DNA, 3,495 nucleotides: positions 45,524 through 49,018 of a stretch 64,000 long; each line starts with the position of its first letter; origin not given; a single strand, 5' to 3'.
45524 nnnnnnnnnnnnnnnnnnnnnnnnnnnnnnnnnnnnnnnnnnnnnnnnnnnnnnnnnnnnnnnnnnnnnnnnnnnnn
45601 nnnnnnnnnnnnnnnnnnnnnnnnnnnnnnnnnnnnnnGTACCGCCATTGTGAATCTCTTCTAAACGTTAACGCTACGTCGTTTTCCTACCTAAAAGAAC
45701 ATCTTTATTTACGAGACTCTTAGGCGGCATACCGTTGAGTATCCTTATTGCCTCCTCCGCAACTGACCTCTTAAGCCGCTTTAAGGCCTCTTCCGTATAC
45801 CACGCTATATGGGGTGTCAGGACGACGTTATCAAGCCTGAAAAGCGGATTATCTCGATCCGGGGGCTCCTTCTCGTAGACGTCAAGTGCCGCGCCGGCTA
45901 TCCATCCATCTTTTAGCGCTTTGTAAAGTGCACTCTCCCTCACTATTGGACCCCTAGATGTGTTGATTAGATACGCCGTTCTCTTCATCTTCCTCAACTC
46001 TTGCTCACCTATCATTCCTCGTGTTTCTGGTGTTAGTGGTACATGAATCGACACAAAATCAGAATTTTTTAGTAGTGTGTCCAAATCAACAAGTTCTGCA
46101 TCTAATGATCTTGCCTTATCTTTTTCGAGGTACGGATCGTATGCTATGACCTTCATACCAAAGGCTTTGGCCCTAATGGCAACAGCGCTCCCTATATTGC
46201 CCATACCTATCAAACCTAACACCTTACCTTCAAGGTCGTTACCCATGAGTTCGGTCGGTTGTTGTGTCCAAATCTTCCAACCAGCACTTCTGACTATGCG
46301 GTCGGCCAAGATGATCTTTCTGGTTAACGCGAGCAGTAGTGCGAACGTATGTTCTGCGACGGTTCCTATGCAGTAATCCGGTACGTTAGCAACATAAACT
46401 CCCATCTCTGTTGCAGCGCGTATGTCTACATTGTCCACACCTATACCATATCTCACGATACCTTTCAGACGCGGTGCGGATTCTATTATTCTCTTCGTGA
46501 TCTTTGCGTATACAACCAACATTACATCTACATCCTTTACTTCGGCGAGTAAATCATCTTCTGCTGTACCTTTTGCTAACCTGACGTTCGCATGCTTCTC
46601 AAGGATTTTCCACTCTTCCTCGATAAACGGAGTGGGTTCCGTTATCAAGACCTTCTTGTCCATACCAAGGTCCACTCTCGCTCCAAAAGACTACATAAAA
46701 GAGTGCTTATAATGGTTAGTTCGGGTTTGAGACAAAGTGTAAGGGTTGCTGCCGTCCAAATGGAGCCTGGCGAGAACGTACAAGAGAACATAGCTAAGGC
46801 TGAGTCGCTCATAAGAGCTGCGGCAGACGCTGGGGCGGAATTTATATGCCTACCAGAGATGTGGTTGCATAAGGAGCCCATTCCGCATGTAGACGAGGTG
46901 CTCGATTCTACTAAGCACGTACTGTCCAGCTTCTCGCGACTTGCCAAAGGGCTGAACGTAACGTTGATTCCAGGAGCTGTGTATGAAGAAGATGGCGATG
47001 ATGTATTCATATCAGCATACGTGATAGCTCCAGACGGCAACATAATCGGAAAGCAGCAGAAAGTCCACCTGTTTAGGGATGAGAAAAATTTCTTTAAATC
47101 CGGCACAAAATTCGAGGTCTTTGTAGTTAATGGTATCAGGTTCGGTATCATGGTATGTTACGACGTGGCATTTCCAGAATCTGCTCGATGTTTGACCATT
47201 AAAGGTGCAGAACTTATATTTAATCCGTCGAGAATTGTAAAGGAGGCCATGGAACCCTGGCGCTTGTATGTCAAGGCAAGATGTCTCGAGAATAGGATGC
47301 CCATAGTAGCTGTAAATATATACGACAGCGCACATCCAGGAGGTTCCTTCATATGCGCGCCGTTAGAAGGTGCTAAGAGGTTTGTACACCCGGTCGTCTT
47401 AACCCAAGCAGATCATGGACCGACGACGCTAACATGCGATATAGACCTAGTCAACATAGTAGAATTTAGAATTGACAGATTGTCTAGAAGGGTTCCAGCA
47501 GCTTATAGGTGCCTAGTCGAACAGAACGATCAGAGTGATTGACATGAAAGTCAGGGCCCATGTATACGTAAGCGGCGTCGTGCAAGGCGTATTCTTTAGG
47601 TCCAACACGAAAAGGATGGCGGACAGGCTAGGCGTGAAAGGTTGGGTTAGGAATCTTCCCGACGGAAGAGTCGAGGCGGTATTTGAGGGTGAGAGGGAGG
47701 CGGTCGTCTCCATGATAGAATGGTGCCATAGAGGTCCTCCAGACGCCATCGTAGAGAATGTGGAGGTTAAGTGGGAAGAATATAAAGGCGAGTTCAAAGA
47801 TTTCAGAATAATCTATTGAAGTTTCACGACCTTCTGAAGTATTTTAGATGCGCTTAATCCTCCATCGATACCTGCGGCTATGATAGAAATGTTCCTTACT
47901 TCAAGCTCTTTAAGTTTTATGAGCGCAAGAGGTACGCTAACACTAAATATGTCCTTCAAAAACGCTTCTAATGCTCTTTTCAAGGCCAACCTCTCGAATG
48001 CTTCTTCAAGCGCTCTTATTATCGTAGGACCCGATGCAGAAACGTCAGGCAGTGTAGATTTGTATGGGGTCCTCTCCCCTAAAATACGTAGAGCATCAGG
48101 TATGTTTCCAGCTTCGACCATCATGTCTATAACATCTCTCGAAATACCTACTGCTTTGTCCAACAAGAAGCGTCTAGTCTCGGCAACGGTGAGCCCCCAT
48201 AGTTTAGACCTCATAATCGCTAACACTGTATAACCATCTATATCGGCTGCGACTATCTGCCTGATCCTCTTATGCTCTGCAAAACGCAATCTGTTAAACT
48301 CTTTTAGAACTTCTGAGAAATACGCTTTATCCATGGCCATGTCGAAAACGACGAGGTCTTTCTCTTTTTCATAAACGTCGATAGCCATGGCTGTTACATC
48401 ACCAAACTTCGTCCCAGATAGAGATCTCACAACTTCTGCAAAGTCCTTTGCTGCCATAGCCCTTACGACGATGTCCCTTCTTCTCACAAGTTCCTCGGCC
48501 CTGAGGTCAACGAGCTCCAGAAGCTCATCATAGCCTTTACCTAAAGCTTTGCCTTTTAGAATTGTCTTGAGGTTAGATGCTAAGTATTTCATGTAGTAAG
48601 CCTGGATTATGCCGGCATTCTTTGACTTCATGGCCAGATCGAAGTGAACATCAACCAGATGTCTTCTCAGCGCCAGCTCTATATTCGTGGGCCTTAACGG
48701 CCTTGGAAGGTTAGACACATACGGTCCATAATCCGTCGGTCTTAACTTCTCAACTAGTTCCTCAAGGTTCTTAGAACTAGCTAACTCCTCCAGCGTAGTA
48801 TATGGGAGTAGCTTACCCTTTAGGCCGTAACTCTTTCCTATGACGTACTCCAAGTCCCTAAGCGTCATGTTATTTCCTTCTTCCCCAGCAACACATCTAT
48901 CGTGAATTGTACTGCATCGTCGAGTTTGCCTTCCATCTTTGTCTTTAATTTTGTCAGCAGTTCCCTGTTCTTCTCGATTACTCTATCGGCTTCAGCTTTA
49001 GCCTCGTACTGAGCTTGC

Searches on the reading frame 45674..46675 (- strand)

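Call 49: search_protein_families(library=pfam, proteins=[window:45674-46675:-], max_evalue=0.0001)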
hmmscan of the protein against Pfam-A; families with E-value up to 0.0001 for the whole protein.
window:45674-46675:- (333 aa): 2 families
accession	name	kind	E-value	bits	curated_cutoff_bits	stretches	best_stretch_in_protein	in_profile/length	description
PF02826.25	2-Hacid_dh_C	-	9.9e-69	230.7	25.1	1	111-291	1-178/178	D-isomer specific 2-hydroxyacid dehydrogenase, NAD binding domain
PF00389.36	2-Hacid_dh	-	1.5e-31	109.3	24.6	1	9-323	1-134/134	D-isomer specific 2-hydroxyacid dehydrogenase, catalytic domain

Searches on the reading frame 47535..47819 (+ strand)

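Call 50: search_protein_families(library=pfam, proteins=[window:47535-47819:+], max_evalue=0.0001)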
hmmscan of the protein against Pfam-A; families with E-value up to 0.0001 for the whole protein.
window:47535-47819:+ (94 aa): 1 family
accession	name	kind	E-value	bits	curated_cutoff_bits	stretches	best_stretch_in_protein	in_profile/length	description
PF00708.24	Acylphosphatase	-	1.1e-29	103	22.5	1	9-92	2-85/85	Acylphosphatase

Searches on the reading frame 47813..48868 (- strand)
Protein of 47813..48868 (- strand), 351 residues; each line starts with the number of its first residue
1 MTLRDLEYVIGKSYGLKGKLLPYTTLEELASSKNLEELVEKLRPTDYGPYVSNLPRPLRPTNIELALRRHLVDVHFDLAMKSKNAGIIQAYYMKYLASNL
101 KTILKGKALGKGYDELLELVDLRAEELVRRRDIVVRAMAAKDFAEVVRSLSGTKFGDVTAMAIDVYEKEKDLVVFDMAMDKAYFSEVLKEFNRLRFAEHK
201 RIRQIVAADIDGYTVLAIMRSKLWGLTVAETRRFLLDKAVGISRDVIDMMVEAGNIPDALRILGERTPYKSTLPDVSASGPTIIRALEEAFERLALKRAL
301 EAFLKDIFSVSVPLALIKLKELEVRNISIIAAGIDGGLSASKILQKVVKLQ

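Call 50: search_protein_families(library=pfam, proteins=[window:47813-48868:-], max_evalue=0.0001)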
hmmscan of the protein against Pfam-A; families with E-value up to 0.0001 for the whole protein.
window:47813-48868:- (351 aa): 1 family
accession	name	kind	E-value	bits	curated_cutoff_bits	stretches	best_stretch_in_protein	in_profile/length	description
PF01992.21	vATP-synt_AC39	-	1.6e-60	205.7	29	1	11-344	3-337/339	ATP synthase (C/AC39) subunit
